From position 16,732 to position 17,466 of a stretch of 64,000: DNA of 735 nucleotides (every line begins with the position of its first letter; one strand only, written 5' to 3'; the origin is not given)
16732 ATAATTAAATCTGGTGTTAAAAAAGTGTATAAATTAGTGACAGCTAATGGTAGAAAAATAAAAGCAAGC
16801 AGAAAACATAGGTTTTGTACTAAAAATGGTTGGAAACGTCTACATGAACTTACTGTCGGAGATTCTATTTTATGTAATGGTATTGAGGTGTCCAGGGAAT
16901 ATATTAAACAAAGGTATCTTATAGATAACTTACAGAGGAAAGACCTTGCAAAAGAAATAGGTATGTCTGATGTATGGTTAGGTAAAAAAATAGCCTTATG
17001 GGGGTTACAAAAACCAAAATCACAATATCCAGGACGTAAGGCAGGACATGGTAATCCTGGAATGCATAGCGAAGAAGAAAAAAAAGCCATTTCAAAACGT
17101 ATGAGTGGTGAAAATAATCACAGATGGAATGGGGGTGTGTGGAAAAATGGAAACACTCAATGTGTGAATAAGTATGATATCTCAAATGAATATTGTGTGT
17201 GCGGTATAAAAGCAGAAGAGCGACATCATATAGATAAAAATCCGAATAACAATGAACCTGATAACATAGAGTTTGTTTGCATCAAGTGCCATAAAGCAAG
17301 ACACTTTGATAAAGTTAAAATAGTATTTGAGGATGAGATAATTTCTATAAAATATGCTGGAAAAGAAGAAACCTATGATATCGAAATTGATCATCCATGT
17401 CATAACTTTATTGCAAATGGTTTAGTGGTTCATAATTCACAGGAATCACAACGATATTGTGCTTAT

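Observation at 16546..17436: HNH-type intein inserted in the catalytic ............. motif of ThyX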

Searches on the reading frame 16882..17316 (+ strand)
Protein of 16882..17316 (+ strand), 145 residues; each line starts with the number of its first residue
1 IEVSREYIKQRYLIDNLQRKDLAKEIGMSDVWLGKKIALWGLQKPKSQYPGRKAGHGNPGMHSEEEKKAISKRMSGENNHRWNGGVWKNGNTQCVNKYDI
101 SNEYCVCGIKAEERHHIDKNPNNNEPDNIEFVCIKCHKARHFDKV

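Call 31: search_protein_representatives(protein=window:16882-17316:+)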
Query: 145 residues. Proteins with E-value up to 0.001 (for the whole library): 475; up to 1e-10: 54; up to 1e-30: 11. The best 150 are listed.
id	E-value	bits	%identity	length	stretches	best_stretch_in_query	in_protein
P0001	1.6e-95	333.4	100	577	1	1-145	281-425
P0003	6.4e-57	208.0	64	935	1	1-145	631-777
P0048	1.2e-44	168.2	56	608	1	6-142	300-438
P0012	6.1e-42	159.4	58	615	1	5-143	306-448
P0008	1.9e-41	157.8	51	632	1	4-142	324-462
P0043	1.1e-38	148.8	52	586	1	1-145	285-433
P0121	3.0e-38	147.4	59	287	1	28-141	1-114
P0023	1.2e-35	139.0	49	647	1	5-145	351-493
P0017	1.7e-33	131.9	49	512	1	5-143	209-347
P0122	3.9e-33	130.8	50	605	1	5-142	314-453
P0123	4.4e-31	124.1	47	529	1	4-143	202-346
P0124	2.5e-30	121.7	42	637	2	4-142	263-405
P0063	1.1e-29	119.6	50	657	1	5-141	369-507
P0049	1.3e-28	116.1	45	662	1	4-143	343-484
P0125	2.4e-28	115.2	46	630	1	5-143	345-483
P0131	7.7e-21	90.8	41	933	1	4-143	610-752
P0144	3.7e-15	72.4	35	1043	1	6-141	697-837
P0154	1.9e-11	60.4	31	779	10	26-65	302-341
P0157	9.1e-11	58.1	38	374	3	106-142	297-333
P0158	1.0e-10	57.9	33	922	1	3-143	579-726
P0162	1.6e-09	54.1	42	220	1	45-139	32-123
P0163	2.7e-09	53.3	27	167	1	7-142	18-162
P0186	6.3e-08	48.9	38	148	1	4-140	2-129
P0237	3.3e-06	43.4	34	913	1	7-143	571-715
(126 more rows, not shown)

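Call 32: predict_structure(alignment_id=A1)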
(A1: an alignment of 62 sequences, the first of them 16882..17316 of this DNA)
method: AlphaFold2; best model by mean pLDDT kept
length: 145 residues; sequences in the alignment: 62
mean_pLDDT: 90.2   pTM: 0.49
mean pLDDT of the five models: 90.2, 90.1, 90.0, 89.4, 88.9
residues with pLDDT >= 90: 107; 70-90: 26; 50-70: 11; < 50: 1
segments of 3 or more residues with pLDDT < 50: none
pLDDT, mean of each block of 10 residues (from residue 1): 94 96 98 98 90 62 89 91 77 94 98 96 95 96 70
secondary structure, 60 per line:
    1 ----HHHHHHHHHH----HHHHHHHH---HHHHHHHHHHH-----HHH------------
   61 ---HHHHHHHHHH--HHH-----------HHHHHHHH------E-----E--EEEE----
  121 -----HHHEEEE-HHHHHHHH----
elements in order: H5-14 H19-26 H30-40 H64-73 H90-97 E113-116 E129-132 H134-141

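Call 34: search_protein_families(library=pfam, proteins=[P0124, P0131, P0144, P0158, P0237, P0154, P0157, P0163, P0186, P0162], max_evalue=0.01)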
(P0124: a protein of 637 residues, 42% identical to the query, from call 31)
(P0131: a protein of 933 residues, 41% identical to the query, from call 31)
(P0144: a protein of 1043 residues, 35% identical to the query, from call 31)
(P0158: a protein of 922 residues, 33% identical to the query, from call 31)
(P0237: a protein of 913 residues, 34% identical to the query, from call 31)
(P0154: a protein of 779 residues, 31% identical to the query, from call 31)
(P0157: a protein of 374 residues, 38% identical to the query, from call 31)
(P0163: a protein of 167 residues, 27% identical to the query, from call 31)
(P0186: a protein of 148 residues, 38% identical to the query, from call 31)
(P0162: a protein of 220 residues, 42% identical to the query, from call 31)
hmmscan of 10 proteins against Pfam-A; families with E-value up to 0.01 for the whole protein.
P0124 (637 aa): 6 families
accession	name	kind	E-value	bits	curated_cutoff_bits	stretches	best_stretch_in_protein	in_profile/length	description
PF02511.20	Thy1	-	2.8e-36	125.5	24.8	2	451-617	81-191/191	Thymidylate synthase complementing protein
PF14890.11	Intein_splicing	-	4.6e-07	30.2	35.8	1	140-452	37-155/155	Intein splicing domain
PF01381.28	HTH_3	-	2e-05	25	23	0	272-298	6-32/55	Helix-turn-helix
PF13518.12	HTH_28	-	2.7e-05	24.6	25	0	221-247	13-39/52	Helix-turn-helix domain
PF01527.26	HTH_Tnp_1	-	3.6e-05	24.3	24.1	0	270-300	18-48/75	Transposase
PF13411.12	MerR_1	-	0.0086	16.6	21.6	0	224-251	4-31/69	MerR HTH family regulatory protein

P0131 (933 aa): 4 families
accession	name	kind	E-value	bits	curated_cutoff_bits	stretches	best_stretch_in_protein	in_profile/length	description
PF02511.20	Thy1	-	1.2e-17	64.8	24.8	1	793-920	81-190/191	Thymidylate synthase complementing protein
PF14890.11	Intein_splicing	-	1.6e-16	61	35.8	1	515-794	10-155/155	Intein splicing domain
PF14528.11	LAGLIDADG_3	-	2e-06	28.4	22.5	1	344-391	5-57/82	LAGLIDADG-like domain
PF13391.12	HNH_2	-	0.0011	19.2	21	1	717-750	26-59/66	HNH endonuclease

P0144 (1043 aa): 3 families
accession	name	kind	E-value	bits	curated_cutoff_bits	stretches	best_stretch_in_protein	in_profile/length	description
PF02511.20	Thy1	-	1.5e-43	149.2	24.8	2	879-989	80-191/191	Thymidylate synthase complementing protein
PF14890.11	Intein_splicing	-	1e-13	51.8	35.8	1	627-881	37-155/155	Intein splicing domain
PF14528.11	LAGLIDADG_3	-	0.0027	18.4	22.5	0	440-492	2-56/82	LAGLIDADG-like domain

P0158 (922 aa): 5 families
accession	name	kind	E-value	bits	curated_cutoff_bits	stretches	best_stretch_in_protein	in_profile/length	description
PF02511.20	Thy1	-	1.8e-42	145.7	24.8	2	752-898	60-191/191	Thymidylate synthase complementing protein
PF14890.11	Intein_splicing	-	3.8e-15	56.4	35.8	1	517-773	34-155/155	Intein splicing domain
PF13384.12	HTH_23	-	2.3e-05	24.5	24.6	1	589-616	14-41/50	Homeodomain-like domain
PF13518.12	HTH_28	-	0.0022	18.5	25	1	588-617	8-37/52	Helix-turn-helix domain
PF07460.16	NUMOD3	-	0.0086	16.4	20.4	1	641-667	1-26/37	NUMOD3 motif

P0237 (913 aa): 9 families
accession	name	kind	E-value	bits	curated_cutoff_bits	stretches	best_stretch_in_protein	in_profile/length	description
PF02511.20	Thy1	-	3.5e-37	128.5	24.8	2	759-888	80-190/191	Thymidylate synthase complementing protein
PF14890.11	Intein_splicing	-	1.1e-18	68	35.8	1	507-761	35-155/155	Intein splicing domain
PF14528.11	LAGLIDADG_3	-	5e-07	30.3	22.5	1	302-370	8-73/82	LAGLIDADG-like domain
PF07460.16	NUMOD3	-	0.00075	19.8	20.4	1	629-655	1-26/37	NUMOD3 motif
PF13518.12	HTH_28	-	0.0047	17.4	25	0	579-607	11-39/52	Helix-turn-helix domain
PF13384.12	HTH_23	-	0.0061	16.8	24.6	0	580-605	17-42/50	Homeodomain-like domain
PF00376.29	MerR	-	0.0064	16.7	28.2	0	585-603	4-22/38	MerR family regulatory protein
PF12728.13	HTH_17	-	0.0084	16.8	27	0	581-607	2-28/51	Helix-turn-helix domain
PF13551.12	HTH_29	-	0.0088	16.6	28.1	0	578-605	9-37/64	Winged helix-turn helix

P0154 (779 aa): 7 families
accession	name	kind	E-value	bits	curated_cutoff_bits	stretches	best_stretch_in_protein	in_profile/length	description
PF13167.11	GTP-bdg_N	-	1.9e-17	64.1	25.4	0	351-383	37-69/89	GTP-binding GTPase N-terminal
PF23249.1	KH_PARP14_3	-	2.8e-10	40.3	28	0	708-739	13-44/61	PARP14, third type I KH domain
PF12966.13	AtpR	-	3.3e-09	37.5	26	0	348-373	16-41/86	N-ATPase, AtpR subunit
PF25561.1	QRICH1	-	2.6e-06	27.9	30.8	0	622-647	77-100/115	QRICH1 domain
PF09712.15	PHA_synth_III_E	-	0.00016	21.5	25.7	0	61-110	242-291/311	Poly(R)-hydroxyalkanoic acid synthase subunit (PHA_synth_III_E)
PF10180.14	WKF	-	0.00038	20.7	25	0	311-330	8-27/63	WKF domain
PF05426.18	Alginate_lyase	-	0.0014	18.6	22.2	0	407-424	162-179/275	Alginate lyase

P0157 (374 aa): 3 families
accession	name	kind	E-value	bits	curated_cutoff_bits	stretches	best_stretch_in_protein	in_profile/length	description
PF13392.12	HNH_3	-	6.3e-09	35.8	24.8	2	302-323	18-39/46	HNH endonuclease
PF01844.29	HNH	-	5.6e-06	26.9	21.4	1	160-200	1-46/47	HNH endonuclease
PF13551.12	HTH_29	-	0.0055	17.2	28.1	0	27-49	14-36/64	Winged helix-turn helix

P0163 (167 aa): 3 families
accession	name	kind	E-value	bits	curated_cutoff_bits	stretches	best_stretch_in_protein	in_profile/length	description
PF13384.12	HTH_23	-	6.1e-05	23.1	24.6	1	14-51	6-41/50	Homeodomain-like domain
PF01844.29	HNH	-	0.0028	18.2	21.4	1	124-161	1-45/47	HNH endonuclease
PF13518.12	HTH_28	-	0.0096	16.4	25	0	15-44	2-29/52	Helix-turn-helix domain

P0186 (148 aa): 2 families
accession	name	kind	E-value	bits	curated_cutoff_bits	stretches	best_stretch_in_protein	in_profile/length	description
PF13392.12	HNH_3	-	1.6e-05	24.8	24.8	1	100-127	18-45/46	HNH endonuclease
PF07460.16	NUMOD3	-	2.1e-05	24.8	20.4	1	48-68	1-21/37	NUMOD3 motif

P0162 (220 aa): 1 family
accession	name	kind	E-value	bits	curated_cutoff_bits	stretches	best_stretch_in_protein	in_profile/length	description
PF07282.18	Cas12f1-like_TNB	-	0.0077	16.8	26.3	0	158-201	23-52/60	Cas12f1-like, TNB domain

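Call 35: fold_search(model_id=the predicted structure, library=pdb)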
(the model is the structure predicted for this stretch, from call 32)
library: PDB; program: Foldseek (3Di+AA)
matches with E <= 10: 207; with E <= 0.001: 0
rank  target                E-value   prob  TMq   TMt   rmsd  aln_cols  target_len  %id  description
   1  8zp7_B                5.4e-01  0.63  0.26  0.12   5.4        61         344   20  Cryo-EM structure of Cas5-HNH Cascade bound with sDNA, Conf1 (released 2024-12-04)
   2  7bca_A                1.0e+00  0.23  0.22  0.32  11.8        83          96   19  Crystal structure of the HTH DNA binding protein ArdK from R388 plasmid bound to a direct-repeat DNA element (released 2022-07-13)
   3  7bca_B                1.1e+00  0.47  0.22  0.33   6.3        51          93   20  Crystal structure of the HTH DNA binding protein ArdK from R388 plasmid bound to a direct-repeat DNA element (released 2022-07-13)
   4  8yb6_A                1.2e+00  0.38  0.25  0.12   5.1        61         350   20  Type I-EHNH Cascade complex (released 2024-07-31)
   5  5f64_A                1.5e+00  0.33  0.23  0.17   4.4        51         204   18  Putative positive transcription regulator (sensor EvgS) from Shigella flexneri (released 2015-12-30)
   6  2w7n_A                1.5e+00  0.18  0.22  0.33  10.8        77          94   16  Crystal Structure of KorA Bound to Operator DNA: Insight into Repressor Cooperation in RP4 Gene Regulation (released 2009-02-17)
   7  5clv_B                1.5e+00  0.18  0.22  0.32  11.5        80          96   15  Crystal Structure of KorA-operator DNA complex (KorA-OA) (released 2016-04-06)
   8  7r3h_C                1.6e+00  0.35  0.23  0.15   3.9        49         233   24  PROSS optimitzed variant of RhlR (75 mutations) in complex with native autoinducer C4-HSL (released 2022-12-14)
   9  5cm3_B                1.7e+00  0.23  0.24  0.35  10.3        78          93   13  Crystal Structure of KorA, a plasmid-encoded, global transcription regulator (released 2016-04-06)
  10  8jzt_A                1.8e+00  0.75  0.24  0.56   3.2        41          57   17  The sigF and anti-sigma factor complex (released 2024-10-16)
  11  5clv_A                1.8e+00  0.23  0.24  0.35  10.2        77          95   13  Crystal Structure of KorA-operator DNA complex (KorA-OA) (released 2016-04-06)
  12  5cm3_A                1.8e+00  0.18  0.23  0.33  11.1        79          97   16  Crystal Structure of KorA, a plasmid-encoded, global transcription regulator (released 2016-04-06)
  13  5ckt_A                2.0e+00  0.18  0.23  0.33  11.7        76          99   16  Crystal Structure of KorA, a plasmid-encoded, global transcription regulator (released 2016-04-06)
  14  5clv_E                2.1e+00  0.54  0.24  0.49   4.1        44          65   16  Crystal Structure of KorA-operator DNA complex (KorA-OA) (released 2016-04-06)
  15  1r71_C                2.1e+00  0.51  0.21  0.26   3.5        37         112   32  Crystal Structure of the DNA binding domain of KorB in complex with the operator DNA (released 2004-06-01)
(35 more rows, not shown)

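Call 37: search_solved_structures(query=A1, max_evalue=1, show_alignments=0)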
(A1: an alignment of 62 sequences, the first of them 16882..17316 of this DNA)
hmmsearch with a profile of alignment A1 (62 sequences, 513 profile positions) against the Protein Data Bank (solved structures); distinct sequences matched with E-value up to 1: 89 (the best 60 are shown).
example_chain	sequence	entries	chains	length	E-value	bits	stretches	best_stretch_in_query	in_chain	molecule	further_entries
3gwc_A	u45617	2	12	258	4.3e-47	163.9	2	387-506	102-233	Thymidylate synthase thyX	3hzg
2af6_A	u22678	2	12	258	5.8e-46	160.2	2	387-506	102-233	Thymidylate synthase thyX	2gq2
3ge9_A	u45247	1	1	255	6.6e-44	153.4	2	387-506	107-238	Thymidylate synthase thyX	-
3fnn_A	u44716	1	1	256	1.2e-43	152.5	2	387-506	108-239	Thymidylate synthase thyX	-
6frg_A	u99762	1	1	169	6.3e-26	94.1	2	86-193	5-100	Replicative DNA helicase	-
1mi8_A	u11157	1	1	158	1.2e-25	93.2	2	91-193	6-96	DnaB intein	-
6frh_A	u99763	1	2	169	2.6e-25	92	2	129-193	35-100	Replicative DNA helicase,Replicative DNA helicase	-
6fre_A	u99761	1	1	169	4.2e-24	88.1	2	86-193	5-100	Replicative DNA helicase,Replicative DNA helicase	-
5chp_A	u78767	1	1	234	4.6e-24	88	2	391-504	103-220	Thymidylate synthase ThyX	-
1kq4_A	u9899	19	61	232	5.2e-24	87.8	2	391-504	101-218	HYPOTHETICAL PROTEIN TM0449 | Thymidylate synthase thyX | Flavin-dependent thymidylate synthase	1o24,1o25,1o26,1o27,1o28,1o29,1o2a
3n0b_A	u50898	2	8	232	9e-24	87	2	391-504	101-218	Thymidylate synthase thyX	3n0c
3g4c_A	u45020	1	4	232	9.4e-24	86.9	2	413-504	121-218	Thymidylate synthase thyX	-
3g4a_A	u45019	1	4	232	1.1e-23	86.7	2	413-504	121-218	Thymidylate synthase thyX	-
8rep_A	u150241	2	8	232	1.1e-23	86.7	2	414-504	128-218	Flavin-dependent thymidylate synthase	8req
5ios_A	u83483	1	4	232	1.2e-23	86.5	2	414-504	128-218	Thymidylate synthase ThyX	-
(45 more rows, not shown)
